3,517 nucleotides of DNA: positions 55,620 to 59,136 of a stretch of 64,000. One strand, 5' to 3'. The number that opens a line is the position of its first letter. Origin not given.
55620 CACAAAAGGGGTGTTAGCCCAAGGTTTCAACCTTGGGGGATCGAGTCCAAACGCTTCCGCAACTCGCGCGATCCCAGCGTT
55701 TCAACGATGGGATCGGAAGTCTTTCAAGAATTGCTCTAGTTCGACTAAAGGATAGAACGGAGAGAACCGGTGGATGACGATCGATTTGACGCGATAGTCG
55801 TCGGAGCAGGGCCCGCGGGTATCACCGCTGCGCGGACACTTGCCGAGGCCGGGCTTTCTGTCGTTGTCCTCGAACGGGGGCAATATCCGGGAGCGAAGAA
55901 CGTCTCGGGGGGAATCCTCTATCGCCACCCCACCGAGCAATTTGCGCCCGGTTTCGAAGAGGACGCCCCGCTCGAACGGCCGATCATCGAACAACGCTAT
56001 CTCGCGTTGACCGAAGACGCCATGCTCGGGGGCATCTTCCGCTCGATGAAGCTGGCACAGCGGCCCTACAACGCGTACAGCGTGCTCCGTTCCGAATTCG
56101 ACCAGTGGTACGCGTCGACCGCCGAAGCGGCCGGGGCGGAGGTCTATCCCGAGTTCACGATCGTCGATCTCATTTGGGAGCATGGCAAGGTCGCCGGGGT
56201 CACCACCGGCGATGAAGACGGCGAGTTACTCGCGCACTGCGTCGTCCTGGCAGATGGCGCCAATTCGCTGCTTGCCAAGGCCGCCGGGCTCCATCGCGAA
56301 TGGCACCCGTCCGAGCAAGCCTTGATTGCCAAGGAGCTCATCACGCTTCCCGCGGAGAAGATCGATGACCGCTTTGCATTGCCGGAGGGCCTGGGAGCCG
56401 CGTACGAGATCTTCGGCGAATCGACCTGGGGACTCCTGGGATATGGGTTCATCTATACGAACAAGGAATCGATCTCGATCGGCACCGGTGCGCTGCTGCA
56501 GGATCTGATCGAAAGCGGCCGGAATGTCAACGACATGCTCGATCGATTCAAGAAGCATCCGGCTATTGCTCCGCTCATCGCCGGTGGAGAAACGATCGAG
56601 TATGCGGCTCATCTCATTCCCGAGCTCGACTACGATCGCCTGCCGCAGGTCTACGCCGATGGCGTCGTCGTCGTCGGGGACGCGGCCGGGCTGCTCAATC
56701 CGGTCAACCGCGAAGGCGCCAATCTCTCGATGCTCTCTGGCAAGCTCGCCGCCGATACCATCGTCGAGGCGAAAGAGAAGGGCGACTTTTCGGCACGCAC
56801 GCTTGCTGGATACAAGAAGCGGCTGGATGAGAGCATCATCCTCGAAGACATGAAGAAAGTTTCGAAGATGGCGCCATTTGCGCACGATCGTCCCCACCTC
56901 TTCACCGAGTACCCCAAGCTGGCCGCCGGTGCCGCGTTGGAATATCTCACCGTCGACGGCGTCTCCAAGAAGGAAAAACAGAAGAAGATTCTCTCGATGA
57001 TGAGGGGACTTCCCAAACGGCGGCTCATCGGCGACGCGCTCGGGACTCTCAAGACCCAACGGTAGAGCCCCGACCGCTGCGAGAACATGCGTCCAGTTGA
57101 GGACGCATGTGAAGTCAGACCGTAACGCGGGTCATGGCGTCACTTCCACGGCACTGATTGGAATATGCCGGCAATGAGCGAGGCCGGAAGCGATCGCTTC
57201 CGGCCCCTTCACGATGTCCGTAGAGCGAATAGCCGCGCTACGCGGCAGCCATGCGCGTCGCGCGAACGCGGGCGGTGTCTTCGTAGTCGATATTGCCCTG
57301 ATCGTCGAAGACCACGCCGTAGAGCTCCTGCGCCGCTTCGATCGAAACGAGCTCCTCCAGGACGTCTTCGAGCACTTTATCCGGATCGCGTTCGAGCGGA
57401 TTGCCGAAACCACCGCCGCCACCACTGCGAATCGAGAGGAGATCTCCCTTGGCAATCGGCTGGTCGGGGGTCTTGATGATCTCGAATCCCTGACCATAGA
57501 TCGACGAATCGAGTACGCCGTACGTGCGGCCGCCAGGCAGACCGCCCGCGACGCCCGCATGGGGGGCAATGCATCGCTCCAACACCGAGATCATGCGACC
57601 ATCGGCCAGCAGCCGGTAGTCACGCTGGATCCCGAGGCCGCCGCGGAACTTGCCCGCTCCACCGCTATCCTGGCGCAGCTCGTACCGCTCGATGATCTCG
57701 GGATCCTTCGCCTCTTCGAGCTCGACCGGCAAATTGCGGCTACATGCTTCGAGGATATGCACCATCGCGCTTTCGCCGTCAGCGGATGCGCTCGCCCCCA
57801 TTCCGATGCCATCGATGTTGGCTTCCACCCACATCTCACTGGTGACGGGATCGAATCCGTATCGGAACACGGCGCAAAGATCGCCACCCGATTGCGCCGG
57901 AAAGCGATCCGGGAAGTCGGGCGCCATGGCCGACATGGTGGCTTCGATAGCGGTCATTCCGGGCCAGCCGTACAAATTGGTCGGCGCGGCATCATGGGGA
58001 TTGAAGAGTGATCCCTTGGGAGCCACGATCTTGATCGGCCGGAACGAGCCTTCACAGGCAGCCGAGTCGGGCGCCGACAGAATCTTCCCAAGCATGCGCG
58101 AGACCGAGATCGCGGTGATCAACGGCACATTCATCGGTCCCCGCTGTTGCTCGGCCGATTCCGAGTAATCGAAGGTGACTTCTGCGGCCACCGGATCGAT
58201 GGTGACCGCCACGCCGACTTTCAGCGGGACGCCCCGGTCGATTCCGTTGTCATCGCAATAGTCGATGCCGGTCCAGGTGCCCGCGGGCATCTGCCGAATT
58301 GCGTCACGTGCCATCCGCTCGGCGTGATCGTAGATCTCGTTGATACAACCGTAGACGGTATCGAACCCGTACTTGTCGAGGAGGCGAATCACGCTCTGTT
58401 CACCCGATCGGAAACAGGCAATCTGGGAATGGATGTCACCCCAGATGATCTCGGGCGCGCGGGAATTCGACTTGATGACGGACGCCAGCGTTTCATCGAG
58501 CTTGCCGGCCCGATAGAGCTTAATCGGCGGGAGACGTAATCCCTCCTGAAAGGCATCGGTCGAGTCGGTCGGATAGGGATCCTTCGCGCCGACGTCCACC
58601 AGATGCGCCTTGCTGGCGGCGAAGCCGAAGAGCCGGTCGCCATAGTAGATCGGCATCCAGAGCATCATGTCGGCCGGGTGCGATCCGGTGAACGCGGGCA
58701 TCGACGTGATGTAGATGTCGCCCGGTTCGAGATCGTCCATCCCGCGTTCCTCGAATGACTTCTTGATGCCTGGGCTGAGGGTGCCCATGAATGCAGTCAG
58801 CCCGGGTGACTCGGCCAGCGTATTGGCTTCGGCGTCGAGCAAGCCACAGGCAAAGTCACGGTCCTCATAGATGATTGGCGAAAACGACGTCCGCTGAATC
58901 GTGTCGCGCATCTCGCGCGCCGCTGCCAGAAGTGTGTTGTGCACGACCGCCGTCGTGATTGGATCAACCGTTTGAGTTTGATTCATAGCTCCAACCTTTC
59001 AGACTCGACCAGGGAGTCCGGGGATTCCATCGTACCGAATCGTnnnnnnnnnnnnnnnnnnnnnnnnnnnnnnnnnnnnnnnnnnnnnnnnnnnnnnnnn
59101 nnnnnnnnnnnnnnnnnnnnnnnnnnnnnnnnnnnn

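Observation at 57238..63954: DUF917-hyuA-hyuB-hyuB operon: one A subunit with two diverged tandem B-subunit paralogs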

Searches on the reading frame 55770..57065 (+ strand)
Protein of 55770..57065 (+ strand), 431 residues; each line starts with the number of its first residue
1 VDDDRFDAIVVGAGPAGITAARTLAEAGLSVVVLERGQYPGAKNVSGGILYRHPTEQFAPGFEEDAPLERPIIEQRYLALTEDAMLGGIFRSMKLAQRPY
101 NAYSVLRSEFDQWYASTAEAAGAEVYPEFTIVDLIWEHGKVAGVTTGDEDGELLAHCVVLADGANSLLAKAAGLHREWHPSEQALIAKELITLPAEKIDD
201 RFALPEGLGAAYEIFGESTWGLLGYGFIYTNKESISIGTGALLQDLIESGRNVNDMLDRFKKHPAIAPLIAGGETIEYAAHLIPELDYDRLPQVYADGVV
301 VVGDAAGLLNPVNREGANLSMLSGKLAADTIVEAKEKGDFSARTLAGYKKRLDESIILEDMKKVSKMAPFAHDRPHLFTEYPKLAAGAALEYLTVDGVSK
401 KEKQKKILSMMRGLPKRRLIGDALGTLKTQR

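Call 45: search_protein_families(library=pfam, proteins=[window:55770-57065:+])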
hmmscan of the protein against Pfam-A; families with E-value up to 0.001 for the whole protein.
window:55770-57065:+ (431 aa): 11 families
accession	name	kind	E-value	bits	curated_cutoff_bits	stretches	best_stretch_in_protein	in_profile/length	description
PF01266.30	DAO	-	7.4e-19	68.9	27.9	2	7-54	1-50/353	FAD dependent oxidoreductase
PF01494.25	FAD_binding_3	-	1.7e-12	47.7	22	1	6-178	2-173/349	FAD binding domain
PF00890.30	FAD_binding_2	-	2.1e-10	40.8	20.4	1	7-49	1-44/414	FAD binding domain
PF12831.13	FAD_oxidored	-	1.5e-09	38.1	27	1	7-177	1-158/416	FAD dependent oxidoreductase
PF07992.20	Pyr_redox_2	-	4e-09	36.7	26.1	1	7-176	2-121/291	Pyridine nucleotide-disulphide oxidoreductase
PF03486.20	HI0933_like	-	5.6e-09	36.2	50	1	7-45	2-40/244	HI0933-like protein Rossmann domain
PF13450.12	NAD_binding_8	-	6.3e-09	36.4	21.9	1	10-54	1-48/68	NAD(P)-binding Rossmann-like domain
PF01946.23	Thi4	-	2.4e-08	33.9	26.2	1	6-52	18-65/235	Thi4 family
PF13738.12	Pyr_redox_3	-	3.3e-06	27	30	1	9-38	1-31/305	Pyridine nucleotide-disulphide oxidoreductase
PF04820.20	Trp_halogenase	-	3.2e-05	23.4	21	0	286-353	309-372/458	Tryptophan halogenase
PF01134.28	GIDA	-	4.3e-05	23.2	22.1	0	7-34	1-28/391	Glucose inhibited division protein A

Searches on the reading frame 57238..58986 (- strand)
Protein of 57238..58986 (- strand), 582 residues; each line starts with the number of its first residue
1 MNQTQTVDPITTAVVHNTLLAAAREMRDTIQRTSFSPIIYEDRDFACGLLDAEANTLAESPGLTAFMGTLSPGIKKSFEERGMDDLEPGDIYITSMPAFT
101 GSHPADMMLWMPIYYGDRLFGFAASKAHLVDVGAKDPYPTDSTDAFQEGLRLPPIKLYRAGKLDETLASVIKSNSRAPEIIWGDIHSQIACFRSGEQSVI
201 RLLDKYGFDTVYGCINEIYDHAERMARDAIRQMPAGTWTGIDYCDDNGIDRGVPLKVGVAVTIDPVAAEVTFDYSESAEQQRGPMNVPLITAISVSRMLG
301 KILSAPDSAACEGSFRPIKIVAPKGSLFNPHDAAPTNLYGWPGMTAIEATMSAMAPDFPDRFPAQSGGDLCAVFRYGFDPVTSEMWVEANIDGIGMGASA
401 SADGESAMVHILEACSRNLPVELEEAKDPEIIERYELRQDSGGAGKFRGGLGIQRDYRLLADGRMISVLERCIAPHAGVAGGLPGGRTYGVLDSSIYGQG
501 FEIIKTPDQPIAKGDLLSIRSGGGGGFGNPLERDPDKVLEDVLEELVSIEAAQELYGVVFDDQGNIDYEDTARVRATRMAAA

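Call 4: search_protein_families(library=pfam, proteins=[window:57238-58986:-])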
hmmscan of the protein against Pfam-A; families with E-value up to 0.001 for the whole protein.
window:57238-58986:- (582 aa): 1 family
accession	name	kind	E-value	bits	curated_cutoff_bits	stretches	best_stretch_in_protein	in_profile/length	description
PF02538.19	Hydantoinase_B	-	1e-144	483.3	26.8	1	8-530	1-519/519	Hydantoinase B/oxoprolinase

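Call 20: search_protein_families(library=ncbifam, proteins=[window:57238-58986:-])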
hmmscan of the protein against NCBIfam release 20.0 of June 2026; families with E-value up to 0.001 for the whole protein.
window:57238-58986:- (582 aa): 2 families
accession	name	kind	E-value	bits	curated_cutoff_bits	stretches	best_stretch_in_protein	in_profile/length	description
NF050157.1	CapLactmsBetCapB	equivalog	3e-75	253.6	1000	1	7-573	1-572/577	caprolactamase subunit beta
NF042976.1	AcphenoCarb_ApcD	equivalog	2.1e-33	115.5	1500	2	85-453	107-483/685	acetophenone carboxylase subunit delta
